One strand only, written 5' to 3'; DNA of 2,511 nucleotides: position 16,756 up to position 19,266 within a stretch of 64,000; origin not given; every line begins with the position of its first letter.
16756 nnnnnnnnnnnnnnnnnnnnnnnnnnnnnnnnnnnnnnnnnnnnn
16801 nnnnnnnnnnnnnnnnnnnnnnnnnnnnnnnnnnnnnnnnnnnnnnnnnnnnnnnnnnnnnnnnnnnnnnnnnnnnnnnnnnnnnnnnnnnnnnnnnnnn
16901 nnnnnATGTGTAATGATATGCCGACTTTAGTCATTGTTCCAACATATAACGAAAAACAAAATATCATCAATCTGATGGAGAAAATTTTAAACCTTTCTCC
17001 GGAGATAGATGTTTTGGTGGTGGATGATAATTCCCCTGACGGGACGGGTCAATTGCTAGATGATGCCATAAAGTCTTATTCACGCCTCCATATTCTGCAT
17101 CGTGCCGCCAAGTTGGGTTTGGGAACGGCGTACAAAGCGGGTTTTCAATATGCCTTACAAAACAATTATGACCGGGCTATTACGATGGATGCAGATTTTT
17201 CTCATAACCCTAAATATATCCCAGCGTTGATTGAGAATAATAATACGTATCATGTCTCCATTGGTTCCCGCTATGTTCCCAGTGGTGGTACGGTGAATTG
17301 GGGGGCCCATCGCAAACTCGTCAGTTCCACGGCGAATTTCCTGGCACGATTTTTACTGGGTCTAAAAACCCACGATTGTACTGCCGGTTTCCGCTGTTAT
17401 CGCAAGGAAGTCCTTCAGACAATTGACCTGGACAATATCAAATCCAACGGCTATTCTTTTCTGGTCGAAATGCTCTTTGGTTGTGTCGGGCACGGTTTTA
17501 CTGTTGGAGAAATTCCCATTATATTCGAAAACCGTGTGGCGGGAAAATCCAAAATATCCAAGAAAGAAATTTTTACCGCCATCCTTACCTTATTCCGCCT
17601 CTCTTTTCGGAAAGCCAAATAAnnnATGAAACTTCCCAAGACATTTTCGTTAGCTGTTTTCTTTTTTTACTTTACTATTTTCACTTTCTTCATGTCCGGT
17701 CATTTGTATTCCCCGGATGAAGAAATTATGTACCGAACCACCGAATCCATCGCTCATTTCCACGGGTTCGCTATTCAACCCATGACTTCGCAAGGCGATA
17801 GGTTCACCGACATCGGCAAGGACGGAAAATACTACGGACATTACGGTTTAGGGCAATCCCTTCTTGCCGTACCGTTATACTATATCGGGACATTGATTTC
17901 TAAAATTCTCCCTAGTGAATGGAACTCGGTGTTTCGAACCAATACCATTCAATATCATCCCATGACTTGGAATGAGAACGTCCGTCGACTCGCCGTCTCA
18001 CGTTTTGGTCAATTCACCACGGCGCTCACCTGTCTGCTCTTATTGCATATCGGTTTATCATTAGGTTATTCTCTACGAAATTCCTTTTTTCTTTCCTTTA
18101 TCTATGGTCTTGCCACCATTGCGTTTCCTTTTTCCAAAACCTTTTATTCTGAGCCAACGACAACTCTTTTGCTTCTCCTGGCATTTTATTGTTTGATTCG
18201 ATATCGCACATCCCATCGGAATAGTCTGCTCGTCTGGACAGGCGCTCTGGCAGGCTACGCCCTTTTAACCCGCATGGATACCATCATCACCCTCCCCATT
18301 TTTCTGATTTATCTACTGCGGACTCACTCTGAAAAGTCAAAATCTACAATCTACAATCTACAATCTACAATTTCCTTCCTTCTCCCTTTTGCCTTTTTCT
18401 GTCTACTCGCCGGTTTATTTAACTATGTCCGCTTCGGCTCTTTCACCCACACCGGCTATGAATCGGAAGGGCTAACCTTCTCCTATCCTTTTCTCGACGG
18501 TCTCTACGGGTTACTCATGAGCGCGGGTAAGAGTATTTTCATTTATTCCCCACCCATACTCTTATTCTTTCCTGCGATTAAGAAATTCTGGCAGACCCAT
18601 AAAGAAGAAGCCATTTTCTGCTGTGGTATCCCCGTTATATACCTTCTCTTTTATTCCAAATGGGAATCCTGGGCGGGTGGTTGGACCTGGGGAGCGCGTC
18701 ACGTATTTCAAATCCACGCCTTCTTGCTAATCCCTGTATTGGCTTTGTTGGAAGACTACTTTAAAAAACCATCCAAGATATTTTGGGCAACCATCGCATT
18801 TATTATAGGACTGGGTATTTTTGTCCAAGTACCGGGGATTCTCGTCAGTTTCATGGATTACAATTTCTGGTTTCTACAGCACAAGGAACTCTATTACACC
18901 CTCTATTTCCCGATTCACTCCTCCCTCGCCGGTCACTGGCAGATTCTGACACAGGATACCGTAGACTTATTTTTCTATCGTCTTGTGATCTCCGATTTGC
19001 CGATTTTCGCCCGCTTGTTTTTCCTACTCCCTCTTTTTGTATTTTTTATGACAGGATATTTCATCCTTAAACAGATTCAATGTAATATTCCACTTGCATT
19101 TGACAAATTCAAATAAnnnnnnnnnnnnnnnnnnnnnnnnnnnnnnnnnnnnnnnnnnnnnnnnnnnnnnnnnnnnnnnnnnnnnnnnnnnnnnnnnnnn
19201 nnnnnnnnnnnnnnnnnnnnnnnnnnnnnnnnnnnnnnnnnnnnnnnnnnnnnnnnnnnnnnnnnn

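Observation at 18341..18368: Heptanucleotide repeat (AATCTAC)x4 inside the GT-C glycosyltransferase ORF: a potential slipped-strand phase-variation switch.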

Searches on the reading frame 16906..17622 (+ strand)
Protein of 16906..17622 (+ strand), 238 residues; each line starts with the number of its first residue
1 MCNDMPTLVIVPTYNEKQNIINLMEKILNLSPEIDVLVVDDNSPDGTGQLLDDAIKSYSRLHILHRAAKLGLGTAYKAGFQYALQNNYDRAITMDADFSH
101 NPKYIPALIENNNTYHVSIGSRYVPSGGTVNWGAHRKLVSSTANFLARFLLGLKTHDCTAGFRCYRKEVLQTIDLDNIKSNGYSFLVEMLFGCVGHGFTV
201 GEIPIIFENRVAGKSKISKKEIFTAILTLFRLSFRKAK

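Call 7: search_protein_families(library=pfam, proteins=[window:16906-17622:+], max_evalue=0.01)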
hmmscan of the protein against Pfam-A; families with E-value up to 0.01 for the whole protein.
window:16906-17622:+ (238 aa): 1 family
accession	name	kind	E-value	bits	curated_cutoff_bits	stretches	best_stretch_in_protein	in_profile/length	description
PF00535.33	Glycos_transf_2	-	9.8e-32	110.6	23.3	1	9-172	2-166/168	Glycosyl transferase family 2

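Call 8: search_protein_families(library=ncbifam, proteins=[window:16906-17622:+], max_evalue=0.01)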
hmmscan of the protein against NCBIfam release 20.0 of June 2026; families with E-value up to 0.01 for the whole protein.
window:16906-17622:+ (238 aa): 16 families
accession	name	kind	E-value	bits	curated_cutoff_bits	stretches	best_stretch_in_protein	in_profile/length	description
NF058614.1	PPMAGASynPpgS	equivalog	4.9e-16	58.8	370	1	8-205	3-194/226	polyprenyl-phospho-N-acetylgalactosaminyl synthase PpgS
TIGR04182.1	glyco_TIGR04182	equivalog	2.4e-14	53.4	325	1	9-231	4-216/293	S-layer glycoprotein N-glycosyltransferase AglJ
NF007986.1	PRK10714.1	equivalog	7.1e-13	48.2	529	1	9-220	10-213/316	undecaprenyl-phosphate 4-deoxy-4-formamido-L-arabinose transferase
NF041391.1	DPhHxTase_Halo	equivalog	7.7e-13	47.9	375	1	13-216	3-191/213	dolichyl-phosphate hexose transferase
TIGR03937.1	PgaC_IcaA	equivalog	1.8e-11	43.6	422.3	1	9-98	49-136/407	poly-beta-1,6-N-acetyl-D-glucosamine synthase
NF047588.1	GlcsyltransPgfSStrep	equivalog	7.2e-11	41.8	500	1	8-221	4-209/308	glycosyltransferase PgfS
TIGR01556.1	rhamnosyltran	subfamily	1.1e-08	34.7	200.55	1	13-108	2-94/281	rhamnosyltransferase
NF045692.1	OglycostaseCruG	equivalog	4.7e-08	32.4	600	1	9-119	45-162/386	2'-O-glycosyltransferase CruG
TIGR03469.1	HpnB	hypoth_equivalog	1.1e-07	31.2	379.25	1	8-123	47-171/386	hopene-associated glycosyltransferase HpnB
TIGR04283.1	glyco_like_mftF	equivalog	1.3e-07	31.5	182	1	9-73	3-67/221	TIGR04283 family arsenosugar biosynthesis glycosyltransferase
NF053846.1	glyco_with_XrtP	equivalog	8.7e-07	27.9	520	1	9-84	45-126/440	XrtP-associated glycosyltransferase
NF007482.0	PRK10073.1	equivalog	1.2e-05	24.5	423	1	7-110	7-108/334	glycosyltransferase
NF038302.1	EPS_HpsE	equivalog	6.6e-05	22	300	1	9-77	5-77/307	hormogonium polysaccharide biosynthesis glycosyltransferase HpsE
NF047683.1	TeichurnBiosyTuaG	equivalog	0.0002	21.1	400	1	8-83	9-85/252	teichuronic acid biosynthesis protein TuaG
NF041875.1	EPS_EpsD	equivalog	0.00055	19.4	370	1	9-84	3-79/325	exopolysaccharide biosynthesis glycosyltransferase EpsD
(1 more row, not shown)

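Call 78: search_solved_structures(query=window:16906-17619:+, max_evalue=0.00001)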
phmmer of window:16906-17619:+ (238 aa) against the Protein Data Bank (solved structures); distinct sequences matched with E-value up to 0.00001: 8.
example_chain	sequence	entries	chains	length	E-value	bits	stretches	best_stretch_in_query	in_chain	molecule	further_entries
5mlz_A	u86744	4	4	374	7e-32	114.1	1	5-232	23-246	Dolichol monophosphate mannose synthase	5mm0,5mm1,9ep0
9hwj_A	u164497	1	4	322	1.3e-09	41.2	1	8-218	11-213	Undecaprenyl-phosphate 4-deoxy-4-formamido-L-arabinose transferase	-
9bhc_C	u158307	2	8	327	2.6e-08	37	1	8-222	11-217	Undecaprenyl-phosphate 4-deoxy-4-formamido-L-arabinose transferase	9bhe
8vxh_A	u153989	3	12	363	3.5e-08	36.6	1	8-222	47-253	Undecaprenyl-phosphate 4-deoxy-4-formamido-L-arabinose transferase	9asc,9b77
5eke_A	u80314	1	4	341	3.5e-07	33.3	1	8-127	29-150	Uncharacterized glycosyltransferase sll0501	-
5ekp_C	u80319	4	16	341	4.1e-07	33.1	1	8-126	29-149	Uncharacterized glycosyltransferase sll0501 | Glycosyltransferase sll0501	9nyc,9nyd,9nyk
9nye_A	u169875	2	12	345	4.2e-07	33.1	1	8-126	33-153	Glycosyltransferase sll0501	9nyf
3bcv_A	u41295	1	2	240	1.8e-06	31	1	8-84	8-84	Putative glycosyltransferase protein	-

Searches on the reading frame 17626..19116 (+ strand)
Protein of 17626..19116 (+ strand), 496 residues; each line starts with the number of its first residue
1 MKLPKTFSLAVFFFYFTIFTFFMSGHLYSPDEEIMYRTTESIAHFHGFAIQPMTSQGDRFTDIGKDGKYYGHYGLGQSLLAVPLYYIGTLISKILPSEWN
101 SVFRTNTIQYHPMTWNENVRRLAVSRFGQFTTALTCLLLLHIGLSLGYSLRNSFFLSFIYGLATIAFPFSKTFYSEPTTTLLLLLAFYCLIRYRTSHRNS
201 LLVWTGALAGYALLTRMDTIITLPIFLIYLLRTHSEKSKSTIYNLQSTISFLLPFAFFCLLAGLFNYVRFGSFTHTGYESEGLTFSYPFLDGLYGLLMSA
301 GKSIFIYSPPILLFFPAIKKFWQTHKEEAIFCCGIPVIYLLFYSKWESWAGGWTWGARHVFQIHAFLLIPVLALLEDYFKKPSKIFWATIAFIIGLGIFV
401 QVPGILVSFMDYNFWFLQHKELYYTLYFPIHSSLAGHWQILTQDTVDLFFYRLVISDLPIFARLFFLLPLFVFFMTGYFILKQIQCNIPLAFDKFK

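Call 7: search_protein_families(library=pfam, proteins=[window:17626-19116:+], max_evalue=0.01)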
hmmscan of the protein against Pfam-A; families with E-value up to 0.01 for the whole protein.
window:17626-19116:+ (496 aa): 1 family
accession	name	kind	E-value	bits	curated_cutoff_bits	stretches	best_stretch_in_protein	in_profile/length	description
PF13231.12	PMT_2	-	1.2e-06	29.3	26.1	1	132-252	31-152/160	Dolichyl-phosphate-mannose-protein mannosyltransferase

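Call 8: search_protein_families(library=ncbifam, proteins=[window:17626-19116:+], max_evalue=0.01)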
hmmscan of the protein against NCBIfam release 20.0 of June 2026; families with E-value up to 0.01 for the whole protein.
window:17626-19116:+ (496 aa): 1 family
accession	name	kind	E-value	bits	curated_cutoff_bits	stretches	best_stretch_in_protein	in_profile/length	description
NF047440.1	LA3751_2_3_fam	subfamily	7.2e-11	41.6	200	1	134-406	110-387/460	LA_3751/LA_3752 family putative glycosyltransferase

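Call 9: find_homologous_proteins(query=window:17626-19116:+)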
Query window:17626-19116:+ (496 aa): 92 proteins with E <= 0.001 among 8000 candidates.
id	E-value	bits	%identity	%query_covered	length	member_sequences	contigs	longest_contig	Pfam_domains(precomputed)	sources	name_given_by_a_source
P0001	0.0e+0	1079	100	96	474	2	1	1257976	PF13231.13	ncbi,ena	-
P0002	2.3e-224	764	69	98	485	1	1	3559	PF13231.13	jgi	jgi:hypothetical protein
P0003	1.6e-174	600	58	93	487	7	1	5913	-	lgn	-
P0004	4.1e-174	599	58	93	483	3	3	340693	-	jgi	jgi:hypothetical protein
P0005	5.2e-174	598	58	93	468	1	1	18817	PF02366.25,PF13231.13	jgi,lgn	jgi:hypothetical protein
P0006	6.9e-170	585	56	95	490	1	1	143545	-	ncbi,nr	ncbi:MAG: hypothetical protein N3A72_02990 [bacterium]|nr:hypothetical protein [bacterium]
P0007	2.1e-169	583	57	93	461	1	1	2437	PF13231.13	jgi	jgi:hypothetical protein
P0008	5.4e-169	582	56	93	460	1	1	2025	PF02366.25,PF13231.13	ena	-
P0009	1.0e-167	577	56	93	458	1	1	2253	PF02366.25,PF13231.13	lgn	-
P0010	8.5e-166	571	55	93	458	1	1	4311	PF02366.25,PF13231.13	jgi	jgi:hypothetical protein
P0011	9.8e-165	568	60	88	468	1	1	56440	-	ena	-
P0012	4.7e-163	562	55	94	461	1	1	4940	-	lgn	-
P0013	4.3e-161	556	53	96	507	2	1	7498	PF02366.25,PF13231.13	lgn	-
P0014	3.8e-153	529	54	92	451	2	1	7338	-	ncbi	ncbi:MAG: hypothetical protein ACE14V_13675 [bacterium]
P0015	1.9e-151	524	52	96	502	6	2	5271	PF13231.13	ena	-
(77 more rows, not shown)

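Call 12: find_encoding_contigs(protein=P0001, flank=5000, max_places=6)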
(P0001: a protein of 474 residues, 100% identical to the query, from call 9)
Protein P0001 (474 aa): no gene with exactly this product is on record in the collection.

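Call 13: find_encoding_contigs(protein=P0002, flank=5000, max_places=6)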
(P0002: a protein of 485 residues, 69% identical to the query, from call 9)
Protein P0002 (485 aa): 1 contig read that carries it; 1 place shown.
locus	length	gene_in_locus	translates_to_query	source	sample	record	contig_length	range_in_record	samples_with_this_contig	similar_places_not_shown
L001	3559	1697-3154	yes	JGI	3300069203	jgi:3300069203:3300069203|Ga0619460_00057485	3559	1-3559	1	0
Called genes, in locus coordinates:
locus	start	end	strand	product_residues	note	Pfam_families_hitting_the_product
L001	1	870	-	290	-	?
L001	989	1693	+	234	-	PF00535:Glycos_transf_2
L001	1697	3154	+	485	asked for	PF13231:PMT_2 (weak)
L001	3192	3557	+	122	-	?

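Call 14: find_related_loci(query=window:17626-19116:+, collection=genome_contigs, flank=5000)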
Query window:17626-19116:+ (496 aa) in genome_contigs; peptide patterns used: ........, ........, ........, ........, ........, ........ (x = any residue, [..] = any of these).
511 stretches matched a pattern; 2 encode a relative of the query (tblastn E <= 1e-3); 2 distinct loci.
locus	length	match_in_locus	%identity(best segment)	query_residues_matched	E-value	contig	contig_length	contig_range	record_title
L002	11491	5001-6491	56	1-493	0e+0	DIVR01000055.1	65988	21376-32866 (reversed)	MAG TPA_asm: bacterium UBP4_UBA6127 isolate UBA6127 UBA6127_contig_20483, whole genome shotgun sequence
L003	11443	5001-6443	51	19-494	3e-151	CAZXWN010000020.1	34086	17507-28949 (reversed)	MAG TPA_asm: uncultured bacterium isolate binchicken_co158_136 genome assembly, contig: NODE_1104_length_34086_cov_9.509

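Call 17: find_related_loci(query=window:17626-19116:+, collection=metagenome_contigs, flank=5000)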
Query window:17626-19116:+ (496 aa) in metagenome_contigs; peptide patterns used: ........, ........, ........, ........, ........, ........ (x = any residue, [..] = any of these).
600 stretches matched a pattern, but none encodes a relative of the query by tblastn (E <= 1e-3).

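Call 19: find_encoding_contigs(protein=window:17626-19113:+, flank=5000, max_places=10)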
Protein window:17626-19113:+ (496 aa): 1 contig read that carries it; 1 place shown.
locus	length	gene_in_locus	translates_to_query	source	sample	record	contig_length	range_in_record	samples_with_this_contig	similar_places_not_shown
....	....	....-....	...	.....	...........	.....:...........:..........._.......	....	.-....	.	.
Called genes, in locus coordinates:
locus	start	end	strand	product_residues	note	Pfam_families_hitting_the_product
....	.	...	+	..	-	?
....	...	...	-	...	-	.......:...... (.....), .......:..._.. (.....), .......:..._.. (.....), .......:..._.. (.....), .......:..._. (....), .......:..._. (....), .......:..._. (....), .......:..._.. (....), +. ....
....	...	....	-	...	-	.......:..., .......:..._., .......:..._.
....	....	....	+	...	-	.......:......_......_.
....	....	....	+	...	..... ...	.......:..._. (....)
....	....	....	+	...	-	?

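Call 40: predict_structure(alignment_id=A2)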
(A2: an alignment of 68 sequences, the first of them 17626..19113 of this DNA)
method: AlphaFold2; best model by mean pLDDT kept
length: 496 residues; sequences in the alignment: 68
mean_pLDDT: 95.8   pTM: 0.95
mean pLDDT of the five models: 95.8, 94.9, 94.8, 94.7, 94.5
residues with pLDDT >= 90: 472; 70-90: 14; 50-70: 6; < 50: 4
segments of 3 or more residues with pLDDT < 50: 493-496
pLDDT, mean of each block of 10 residues (from residue 1): 92 98 95 98 97 94 96 97 98 97 91 96 98 98 97 98 98 98 99 97 98 98 98 92 96 98 97 93 95 97 98 98 98 98 96 94 98 97 97 98 97 96 96 97 96 97 97 98 83 49
secondary structure, 60 per line:
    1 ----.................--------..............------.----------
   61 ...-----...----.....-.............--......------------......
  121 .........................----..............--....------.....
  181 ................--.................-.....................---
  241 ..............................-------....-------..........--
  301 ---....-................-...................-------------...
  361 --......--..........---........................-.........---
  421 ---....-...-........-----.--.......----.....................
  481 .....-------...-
elements in order: H5-21 H30-43 E61-63 E69-71 H76-80 H82-94 H97-102 H115-145 H150-163 H166-169 H176-196 H199-215 H217-237 H241-270 H278-281 H289-298 H304-307 H309-324 H326-344 H363-368 H371-380 H384-406 H409-417 H424-427 H433-440 H449-455 H460-485

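Call 42: fold_search(model_id=the predicted structure, library=pdb)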
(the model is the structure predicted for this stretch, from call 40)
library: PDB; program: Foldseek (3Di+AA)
matches with E <= 10: 321; with E <= 0.001: 11
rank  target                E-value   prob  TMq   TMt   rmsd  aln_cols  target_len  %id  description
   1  7oci_F                1.6e-05  1.00  0.49  0.39  12.2       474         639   11  Cryo-EM structure of yeast Ost6p containing oligosaccharyltransferase complex (released 2022-02-16)
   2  6c26_A                4.6e-05  1.00  0.52  0.41  12.1       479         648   10  The Cryo-EM structure of a eukaryotic oligosaccharyl transferase complex (released 2018-01-31)
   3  6ezn_F                4.8e-05  1.00  0.48  0.38  11.8       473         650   11  Cryo-EM structure of the yeast oligosaccharyltransferase (OST) complex (released 2018-01-17)
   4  5f15                  5.0e-05  1.00  0.42  0.39  12.3       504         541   12  Crystal Structure of ArnT from Cupriavidus metallidurans bound to Undecaprenyl phosphate (released 2016-02-17)
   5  9i5k_A                1.4e-04  1.00  0.50  0.50   8.1       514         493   12  Structure of the Chaetomium thermophilum Pmt4 homodimer (C2 symmetry) (released 2025-12-24)
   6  8agb_A                2.0e-04  1.00  0.52  0.41  10.9       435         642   12  Structure of yeast oligosaccharylransferase complex with lipid-linked oligosaccharide bound (released 2022-12-07)
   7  6s7o_A                2.7e-04  1.00  0.45  0.35  11.3       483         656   12  Cryo-EM structure of human oligosaccharyltransferase complex OST-A (released 2019-12-18)
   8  9s6s_A                4.9e-04  1.00  0.47  0.44   6.7       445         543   12  Ternary cryo-EM structure of human ALG9 with Dol25-PP-GlcNAc2Man6, Dol25-P-Man and Fab (released 2026-03-18)
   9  9ub7_B                5.9e-04  1.00  0.31  0.38  17.9       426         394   14  Structure of glycosylphosphatidylinositol transamidase,state 1 (released 2026-04-08)
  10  6ftg_5                8.0e-04  1.00  0.49  0.39   9.5       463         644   10  Subtomogram average of OST-containing ribosome-translocon complexes from canine rough microsomal membranes (released 2018-03-21)
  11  9n9j_I                8.0e-04  1.00  0.47  0.35  10.3       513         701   12  Structure of a GRP94 folding intermediate engaged with a CCDC134- and FKBP11-bound secretory translocon (released 2025-11-19)
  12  8agc_A                1.3e-03  1.00  0.47  0.35  13.0       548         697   13  Structure of yeast oligosaccharylransferase complex with lipid-linked oligosaccharide and non-acceptor peptide bound (released 2022-12-07)
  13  9s6u_A                2.1e-03  1.00  0.48  0.44   6.4       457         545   10  Ternary cryo-EM structure of human ALG9 with Dol25-PP-GlcNAc2Man8, Dol25-P-Man and Fab (released 2026-03-18)
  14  6p25_A                3.7e-03  1.00  0.35  0.25   6.1       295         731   15  Structure of S. cerevisiae protein O-mannosyltransferase Pmt1-Pmt2 complex bound to the sugar donor and a peptide acce (released 2019-07-10)
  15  6p25_B                6.0e-03  1.00  0.36  0.27   5.9       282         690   13  Structure of S. cerevisiae protein O-mannosyltransferase Pmt1-Pmt2 complex bound to the sugar donor and a peptide acce (released 2019-07-10)
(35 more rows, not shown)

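Call 79: search_solved_structures(query=A1, max_evalue=0.01)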
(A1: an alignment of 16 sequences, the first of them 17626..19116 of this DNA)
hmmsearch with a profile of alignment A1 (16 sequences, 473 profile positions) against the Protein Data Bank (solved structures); distinct sequences matched with E-value up to 0.01: 0.
